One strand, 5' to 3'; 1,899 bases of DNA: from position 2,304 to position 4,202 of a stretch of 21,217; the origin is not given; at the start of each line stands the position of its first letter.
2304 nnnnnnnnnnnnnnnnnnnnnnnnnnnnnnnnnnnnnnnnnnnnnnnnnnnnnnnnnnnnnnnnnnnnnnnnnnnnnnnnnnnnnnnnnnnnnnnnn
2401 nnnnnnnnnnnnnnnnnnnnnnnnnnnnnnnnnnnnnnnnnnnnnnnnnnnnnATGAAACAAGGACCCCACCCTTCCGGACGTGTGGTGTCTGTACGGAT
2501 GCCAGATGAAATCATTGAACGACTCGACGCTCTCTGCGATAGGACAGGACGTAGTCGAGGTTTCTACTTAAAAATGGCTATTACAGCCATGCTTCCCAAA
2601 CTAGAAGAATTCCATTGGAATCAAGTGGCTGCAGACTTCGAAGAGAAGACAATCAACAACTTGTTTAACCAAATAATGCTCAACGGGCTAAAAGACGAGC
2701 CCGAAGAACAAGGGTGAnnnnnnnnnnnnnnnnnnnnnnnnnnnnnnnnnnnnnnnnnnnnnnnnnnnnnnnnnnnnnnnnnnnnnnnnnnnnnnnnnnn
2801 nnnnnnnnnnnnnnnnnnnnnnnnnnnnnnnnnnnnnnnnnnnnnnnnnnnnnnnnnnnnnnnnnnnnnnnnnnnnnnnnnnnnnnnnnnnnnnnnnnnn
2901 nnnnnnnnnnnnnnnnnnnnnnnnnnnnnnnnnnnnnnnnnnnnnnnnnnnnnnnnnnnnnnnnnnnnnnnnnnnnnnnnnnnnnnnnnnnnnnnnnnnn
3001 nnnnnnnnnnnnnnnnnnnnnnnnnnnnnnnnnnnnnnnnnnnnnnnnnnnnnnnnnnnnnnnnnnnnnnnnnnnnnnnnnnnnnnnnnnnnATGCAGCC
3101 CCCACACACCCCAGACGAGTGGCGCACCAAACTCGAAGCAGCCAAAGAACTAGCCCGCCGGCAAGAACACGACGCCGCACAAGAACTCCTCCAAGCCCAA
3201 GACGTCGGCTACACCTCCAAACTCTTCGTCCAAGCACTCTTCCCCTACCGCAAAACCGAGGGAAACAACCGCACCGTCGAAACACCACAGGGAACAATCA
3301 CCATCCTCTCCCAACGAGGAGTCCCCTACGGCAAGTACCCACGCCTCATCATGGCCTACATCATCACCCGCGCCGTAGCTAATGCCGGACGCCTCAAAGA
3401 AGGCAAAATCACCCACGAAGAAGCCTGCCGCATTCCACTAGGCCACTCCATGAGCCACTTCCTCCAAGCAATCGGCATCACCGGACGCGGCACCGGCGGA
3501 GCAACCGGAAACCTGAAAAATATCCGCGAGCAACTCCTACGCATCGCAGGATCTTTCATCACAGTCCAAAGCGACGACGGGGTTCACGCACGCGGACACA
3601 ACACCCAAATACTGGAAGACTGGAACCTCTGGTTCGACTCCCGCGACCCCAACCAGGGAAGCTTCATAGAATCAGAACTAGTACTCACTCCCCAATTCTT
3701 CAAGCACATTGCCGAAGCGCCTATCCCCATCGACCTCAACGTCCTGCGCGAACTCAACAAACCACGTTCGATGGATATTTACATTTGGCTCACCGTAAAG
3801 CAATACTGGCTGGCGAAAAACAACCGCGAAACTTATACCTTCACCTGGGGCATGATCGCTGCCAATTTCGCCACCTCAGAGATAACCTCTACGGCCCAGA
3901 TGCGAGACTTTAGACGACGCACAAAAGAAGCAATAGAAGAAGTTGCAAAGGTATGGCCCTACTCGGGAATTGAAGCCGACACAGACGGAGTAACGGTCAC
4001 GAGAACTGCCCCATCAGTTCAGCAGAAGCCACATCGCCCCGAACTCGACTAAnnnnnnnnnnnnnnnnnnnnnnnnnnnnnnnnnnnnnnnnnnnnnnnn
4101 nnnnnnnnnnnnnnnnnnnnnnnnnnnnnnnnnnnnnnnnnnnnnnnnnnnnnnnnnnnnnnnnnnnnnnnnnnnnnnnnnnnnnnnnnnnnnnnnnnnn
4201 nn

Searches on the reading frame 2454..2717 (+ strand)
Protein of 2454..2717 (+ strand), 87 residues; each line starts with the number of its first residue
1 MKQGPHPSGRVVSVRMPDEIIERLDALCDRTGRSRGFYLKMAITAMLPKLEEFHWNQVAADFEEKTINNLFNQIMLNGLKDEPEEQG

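Call 6: search_protein_families(library=pfam, proteins=[window:2454-2717:+], max_evalue=0.01)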
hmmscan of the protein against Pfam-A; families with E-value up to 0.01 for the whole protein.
window:2454-2717:+ (87 aa): 4 families
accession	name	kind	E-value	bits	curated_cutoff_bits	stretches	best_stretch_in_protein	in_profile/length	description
PF01402.27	RHH_1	-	1.4e-06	28.5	20.5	1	12-36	2-26/39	Ribbon-helix-helix protein, copG family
PF07878.17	RHH_5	-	0.00035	20.7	26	1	12-35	4-27/43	CopG-like RHH_1 or ribbon-helix-helix domain, RHH_5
PF05509.17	TraY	-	0.0033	17.9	21.3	1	12-41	1-30/49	TraY domain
PF03813.20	Nrap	-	0.0079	16.8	31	1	12-76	3-65/149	Nrap protein domain 1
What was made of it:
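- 2454..2717 (+): Gene for an 87-aa ribbon-helix-helix protein. It is an accessory, probably self-regulated module, and has not been shown to control repA. PF01402, E 1.4e-6 (call 6).
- Checked: It spans 2454-2717 (PF01402, E 1.4e-6, call 6).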

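Call 52: search_solved_structures(query=window:2454-2714:+, max_evalue=10, show_alignments=2)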
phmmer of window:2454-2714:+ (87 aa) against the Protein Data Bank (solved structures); distinct sequences matched with E-value up to 10: 4.
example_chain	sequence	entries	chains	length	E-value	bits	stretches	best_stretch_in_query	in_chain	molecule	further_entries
6xrw_B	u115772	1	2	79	0.0024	21.4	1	4-61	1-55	Ribbon-helix-helix protein, CopG family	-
9f0x_E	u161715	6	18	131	0.34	14.6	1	8-47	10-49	Relaxosome protein TraY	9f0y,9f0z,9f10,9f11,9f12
3h87_C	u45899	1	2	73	0.63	13.7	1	15-43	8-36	Putative uncharacterized protein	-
1x93_A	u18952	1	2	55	1.4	12.6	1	10-51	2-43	hypothetical protein HP0222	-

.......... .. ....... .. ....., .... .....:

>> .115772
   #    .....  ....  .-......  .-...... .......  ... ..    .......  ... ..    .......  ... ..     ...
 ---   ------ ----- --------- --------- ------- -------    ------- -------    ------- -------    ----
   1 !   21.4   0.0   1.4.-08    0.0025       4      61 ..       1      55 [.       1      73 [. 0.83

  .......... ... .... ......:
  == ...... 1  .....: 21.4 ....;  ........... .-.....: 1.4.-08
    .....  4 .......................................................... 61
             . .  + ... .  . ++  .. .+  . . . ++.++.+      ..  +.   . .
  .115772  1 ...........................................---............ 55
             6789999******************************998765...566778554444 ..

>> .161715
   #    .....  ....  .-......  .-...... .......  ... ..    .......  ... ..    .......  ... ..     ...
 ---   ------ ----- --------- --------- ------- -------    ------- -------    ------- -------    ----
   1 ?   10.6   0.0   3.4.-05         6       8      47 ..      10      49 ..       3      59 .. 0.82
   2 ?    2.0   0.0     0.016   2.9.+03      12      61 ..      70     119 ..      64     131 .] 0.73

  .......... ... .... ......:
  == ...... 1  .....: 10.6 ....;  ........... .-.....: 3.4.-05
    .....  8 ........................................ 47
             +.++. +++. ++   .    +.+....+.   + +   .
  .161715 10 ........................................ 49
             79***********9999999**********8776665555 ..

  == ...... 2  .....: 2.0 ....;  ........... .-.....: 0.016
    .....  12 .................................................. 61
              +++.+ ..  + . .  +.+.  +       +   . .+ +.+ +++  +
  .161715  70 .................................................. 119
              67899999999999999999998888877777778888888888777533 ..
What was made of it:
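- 2454..2717 (+): The best solved relative is 6xrw_B, E 0.0024 (call 52).
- On pIP501/Inc18-type CopR/RNAIII attenuation: The small protein is an RHH protein (calls 6, 52).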

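Call 53: search_protein_families(library=ncbifam, proteins=[window:2454-2714:+], max_evalue=0.1)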
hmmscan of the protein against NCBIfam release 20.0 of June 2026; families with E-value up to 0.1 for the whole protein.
window:2454-2714:+ (87 aa): 4 families
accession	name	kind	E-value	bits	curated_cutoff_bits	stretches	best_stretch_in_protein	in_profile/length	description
NF048017.1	antitoxin_RelB_like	equivalog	1.2e-09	38.2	50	1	15-54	1-40/70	type II toxin-antitoxin system RelB family antitoxin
NF053762.1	aCcr1_fam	equivalog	0.00014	21.7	60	1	10-43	1-34/38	aCcr1 family cell cycle regulator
NF047399.1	BrnA_antitoxin_add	equivalog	0.00027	21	60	1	8-44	31-67/70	type II toxin-antitoxin system BrnA family antitoxin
NF050181.1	TA_anti_VapB_Myco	equivalog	0.019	15.5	60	1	16-49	9-42/72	type II toxin-antitoxin system VapB family antitoxin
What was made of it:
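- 2454..2717 (+): The match to RelB-like antitoxins falls below the curated cut-off (call 53).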

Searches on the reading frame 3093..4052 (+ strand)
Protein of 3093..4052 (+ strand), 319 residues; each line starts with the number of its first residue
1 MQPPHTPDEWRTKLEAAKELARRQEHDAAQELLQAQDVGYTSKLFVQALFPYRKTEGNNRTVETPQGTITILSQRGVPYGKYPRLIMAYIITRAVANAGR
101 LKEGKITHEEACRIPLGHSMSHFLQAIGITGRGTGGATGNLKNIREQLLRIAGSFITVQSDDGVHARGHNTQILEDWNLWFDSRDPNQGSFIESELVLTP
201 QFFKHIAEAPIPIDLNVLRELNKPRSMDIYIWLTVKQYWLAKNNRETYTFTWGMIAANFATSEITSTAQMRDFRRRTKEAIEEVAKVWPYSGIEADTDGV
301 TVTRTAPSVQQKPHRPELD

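Call 6: search_protein_families(library=pfam, proteins=[window:3093-4052:+], max_evalue=0.01)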
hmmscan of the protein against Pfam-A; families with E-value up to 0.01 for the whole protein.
window:3093-4052:+ (319 aa): 1 family
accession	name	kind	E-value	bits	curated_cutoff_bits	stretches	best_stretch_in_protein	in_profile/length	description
PF04796.18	RepA_C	-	8.6e-97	323.1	26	1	77-252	1-179/181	Plasmid encoded RepA protein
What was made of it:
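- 3093..4052 (+): repA: an IncW-type replication initiator carrying the motif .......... PF04796, E 8.6e-97 (call 6).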

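Call 27: find_related_loci(query=A2, collection=genome_contigs, flank=2500)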
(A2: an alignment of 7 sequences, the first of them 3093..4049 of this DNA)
Query A2 (319 aa) in genome_contigs; peptide patterns used: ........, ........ (x = any residue, [..] = any of these).
51 stretches matched a pattern; 31 encode a relative of the query (tblastn E <= 1e-3); 31 distinct loci.
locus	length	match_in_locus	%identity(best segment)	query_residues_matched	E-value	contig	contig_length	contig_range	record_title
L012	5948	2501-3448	94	1-319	0e+0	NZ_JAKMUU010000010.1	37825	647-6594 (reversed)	Corynebacterium curieae strain c8Ua_181 8Ua_181_A_contig_10, whole genome shotgun sequence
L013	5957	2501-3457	87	1-319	0e+0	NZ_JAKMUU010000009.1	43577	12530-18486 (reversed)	Corynebacterium curieae strain c8Ua_181 8Ua_181_A_contig_9, whole genome shotgun sequence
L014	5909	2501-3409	83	13-319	3e-177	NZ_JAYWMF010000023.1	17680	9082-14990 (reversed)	Corynebacterium sp. LK2522 23, whole genome shotgun sequence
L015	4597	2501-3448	81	4-319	1e-178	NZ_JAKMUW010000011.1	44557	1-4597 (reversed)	Corynebacterium hesseae strain c19Ua_109 19ua109_A_contig_11, whole genome shotgun sequence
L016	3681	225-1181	77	1-319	4e-177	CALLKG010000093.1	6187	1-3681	MAG TPA_asm: Corynebacterium tuberculostearicum isolate ERR1332617_bin.18_CONCOCT_v1.1_MAG genome assembly, contig: ERZ1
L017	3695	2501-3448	75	1-319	7e-170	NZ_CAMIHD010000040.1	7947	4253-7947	MAG: uncultured Corynebacterium sp. isolate JDoU2UbYbR_bin.3.MAG NODE_284_length_7947_cov_32.706665, whole genome shotgu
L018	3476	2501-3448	79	1-319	3e-169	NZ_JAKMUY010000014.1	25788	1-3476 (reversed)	Corynebacterium marquesiae strain c19Ua_121 19Ua_121_A_contig_14, whole genome shotgun sequence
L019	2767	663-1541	87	1-293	3e-175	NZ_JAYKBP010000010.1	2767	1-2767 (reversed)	Parvimonas sp. C2 NODE_10_length_2767_cov_2.142751, whole genome shotgun sequence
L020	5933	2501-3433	72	9-319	3e-146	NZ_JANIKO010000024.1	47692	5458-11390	Corynebacterium phoceense strain 70QC2O2 234874_70QC2O2_24, whole genome shotgun sequence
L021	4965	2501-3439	66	7-319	5e-135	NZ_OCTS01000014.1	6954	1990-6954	Corynebacterium dentalis strain Marseille-P4122, whole genome shotgun sequence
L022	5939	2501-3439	66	7-319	8e-135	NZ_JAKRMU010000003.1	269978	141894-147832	Corynebacterium sp. ACRQK NODE_3_length_269978_cov_18.661139_pilon, whole genome shotgun sequence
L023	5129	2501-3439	66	7-319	6e-135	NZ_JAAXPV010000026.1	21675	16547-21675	Rothia terrae strain LMG 23708 LMG23708_26, whole genome shotgun sequence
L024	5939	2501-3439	66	7-319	8e-135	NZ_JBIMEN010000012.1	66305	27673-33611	Corynebacterium sp. L4757 Scaffold11_1, whole genome shotgun sequence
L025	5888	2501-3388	67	24-319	4e-134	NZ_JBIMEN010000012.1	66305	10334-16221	Corynebacterium sp. L4757 Scaffold11_1, whole genome shotgun sequence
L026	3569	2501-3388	66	24-319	2e-132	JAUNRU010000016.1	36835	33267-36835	MAG: Corynebacterium casei isolate S3R_St_36 NODE_426_length_36835_cov_18.707694, whole genome shotgun sequence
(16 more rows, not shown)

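Call 31: find_related_loci(query=A2, collection=metagenome_contigs, flank=1500)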
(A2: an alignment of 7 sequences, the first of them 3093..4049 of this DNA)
Query A2 (319 aa) in metagenome_contigs; peptide patterns used: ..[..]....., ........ (x = any residue, [..] = any of these).
254 stretches matched a pattern; 88 encode a relative of the query (tblastn E <= 1e-3); the best 80 are kept; 80 distinct loci.
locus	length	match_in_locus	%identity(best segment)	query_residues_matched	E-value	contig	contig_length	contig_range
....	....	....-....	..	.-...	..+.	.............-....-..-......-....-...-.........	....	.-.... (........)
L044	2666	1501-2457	94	1-319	0e+0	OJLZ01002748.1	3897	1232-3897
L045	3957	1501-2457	94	1-319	0e+0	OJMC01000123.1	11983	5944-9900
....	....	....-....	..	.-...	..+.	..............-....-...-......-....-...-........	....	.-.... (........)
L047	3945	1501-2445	94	5-319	0e+0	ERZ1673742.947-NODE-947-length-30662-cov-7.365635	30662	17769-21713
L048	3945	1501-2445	94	5-319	0e+0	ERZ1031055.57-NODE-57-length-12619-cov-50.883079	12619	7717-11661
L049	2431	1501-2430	94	1-310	0e+0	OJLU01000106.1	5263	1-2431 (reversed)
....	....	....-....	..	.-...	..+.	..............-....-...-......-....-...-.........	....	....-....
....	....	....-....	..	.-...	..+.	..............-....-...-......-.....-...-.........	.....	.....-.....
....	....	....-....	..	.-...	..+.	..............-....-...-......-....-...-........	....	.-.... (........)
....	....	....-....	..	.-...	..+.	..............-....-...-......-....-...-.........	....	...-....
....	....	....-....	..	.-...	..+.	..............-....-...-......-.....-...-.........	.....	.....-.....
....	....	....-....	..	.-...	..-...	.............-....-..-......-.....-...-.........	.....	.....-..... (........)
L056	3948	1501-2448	81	4-319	8e-180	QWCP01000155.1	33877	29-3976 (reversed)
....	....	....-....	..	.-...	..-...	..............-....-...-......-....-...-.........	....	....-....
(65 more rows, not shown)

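Call 53: search_protein_families(library=ncbifam, proteins=[window:3093-4049:+], max_evalue=0.1)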
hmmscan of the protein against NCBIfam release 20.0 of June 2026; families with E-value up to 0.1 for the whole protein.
window:3093-4049:+ (319 aa): 0 families
